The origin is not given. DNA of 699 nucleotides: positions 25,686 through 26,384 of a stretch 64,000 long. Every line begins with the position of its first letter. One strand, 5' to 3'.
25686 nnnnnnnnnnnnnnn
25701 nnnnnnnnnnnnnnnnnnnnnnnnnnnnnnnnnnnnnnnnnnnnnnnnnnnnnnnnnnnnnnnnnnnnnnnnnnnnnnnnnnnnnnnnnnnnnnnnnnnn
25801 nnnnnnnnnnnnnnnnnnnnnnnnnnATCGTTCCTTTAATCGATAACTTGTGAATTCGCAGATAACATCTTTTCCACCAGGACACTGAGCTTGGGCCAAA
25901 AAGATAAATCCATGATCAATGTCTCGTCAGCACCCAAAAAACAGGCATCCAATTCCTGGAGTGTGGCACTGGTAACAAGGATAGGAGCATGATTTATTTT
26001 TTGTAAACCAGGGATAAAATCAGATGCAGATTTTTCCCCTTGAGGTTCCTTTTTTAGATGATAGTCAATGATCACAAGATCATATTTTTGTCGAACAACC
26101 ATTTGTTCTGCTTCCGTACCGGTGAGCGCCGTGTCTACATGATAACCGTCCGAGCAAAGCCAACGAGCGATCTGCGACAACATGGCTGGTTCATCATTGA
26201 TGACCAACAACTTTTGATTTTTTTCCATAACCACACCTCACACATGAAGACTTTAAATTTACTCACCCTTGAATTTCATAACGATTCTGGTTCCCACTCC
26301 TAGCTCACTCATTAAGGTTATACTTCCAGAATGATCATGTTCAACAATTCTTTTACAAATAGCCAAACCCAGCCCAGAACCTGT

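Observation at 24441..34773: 10-kb sigma-54-dependent signalling operon: membrane peptide, multi-GAF histidine kinase, receiver, NTPase-GAF-histidine kinase, receiver, NtrC-type activator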

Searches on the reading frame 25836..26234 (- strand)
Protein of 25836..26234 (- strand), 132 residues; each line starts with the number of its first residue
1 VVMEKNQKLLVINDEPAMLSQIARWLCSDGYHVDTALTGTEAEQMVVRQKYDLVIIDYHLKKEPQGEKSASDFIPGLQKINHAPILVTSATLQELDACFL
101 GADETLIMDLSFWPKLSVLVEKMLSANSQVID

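Call 5: search_protein_families(library=pfam, proteins=[window:25836-26234:-], max_evalue=0.01)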
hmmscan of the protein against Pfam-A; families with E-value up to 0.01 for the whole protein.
window:25836-26234:- (132 aa): 1 family
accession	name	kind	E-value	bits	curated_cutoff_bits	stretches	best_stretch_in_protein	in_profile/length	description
PF00072.30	Response_reg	-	4.2e-09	37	30.2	1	10-92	2-80/111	Response regulator receiver domain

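Call 43: search_protein_families(library=ncbifam, proteins=[window:25836-26234:-], max_evalue=0.001)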
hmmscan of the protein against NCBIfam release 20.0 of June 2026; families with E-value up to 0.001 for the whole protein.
window:25836-26234:- (132 aa): 35 families (the best 25 are shown)
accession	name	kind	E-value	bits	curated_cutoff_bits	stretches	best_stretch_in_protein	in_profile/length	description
NF011695.0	PRK15115.1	equivalog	9.9e-09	34.4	763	1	1-61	1-61/445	two-component system response regulator GlrR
NF041832.1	near_NosP_CTERM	subfamily_domain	8.6e-08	31.6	400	1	6-97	251-343/370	NahK/ErcS family hybrid sensor histidine kinase/response regulator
NF007005.1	PRK09468.1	equivalog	9.2e-08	31.8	331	1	5-97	2-90/237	osmolarity response regulator transcription factor OmpR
NF007969.0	PRK10693.1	equivalog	1.2e-07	31.1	329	1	6-108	7-108/337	two-component system response regulator RssB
TIGR03787.1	marine_sort_RR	equivalog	9.1e-07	28.6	335.7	1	8-113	2-108/227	proteobacterial dedicated sortase system response regulator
TIGR02154.1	PhoB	equivalog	2.4e-06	27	296.2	1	7-96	3-90/226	phosphate regulon transcriptional regulator PhoB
NF053854.1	RespRegPhoBBctds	equivalog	2.5e-06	27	270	1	9-103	1-95/225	two-component system response regulator PhoB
NF045717.1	DVU0259_DivK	exception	2.8e-06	27.5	160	1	7-64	3-60/117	DVU0259 family response regulator domain-containing protein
NF007928.2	PRK10643.1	equivalog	3.6e-06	26.8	330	1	8-106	2-99/216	two-component system response regulator PmrA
NF040534.1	resp_reg_YycF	equivalog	3.8e-06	26.3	340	1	8-104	2-96/231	response regulator YycF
NF008296.0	PRK11083.1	equivalog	3.9e-06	26.4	273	1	6-105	3-100/228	two-component system response regulator CreB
NF053512.1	nitric_RR_NosR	exception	1.2e-05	24.5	400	1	9-60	1-52/422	response regulator c-di-GMP phosphodiesterase, NosR family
TIGR01387.1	cztR_silR_copR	subfamily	1.3e-05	25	279.2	1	9-112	1-103/218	heavy metal response regulator transcription factor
NF007982.1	PRK10710.1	equivalog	2e-05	24.3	380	1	4-102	5-101/235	envelope stress response regulator BaeR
NF008034.0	PRK10766.1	equivalog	2e-05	24.2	275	1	7-63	3-59/231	two-component system response regulator TorR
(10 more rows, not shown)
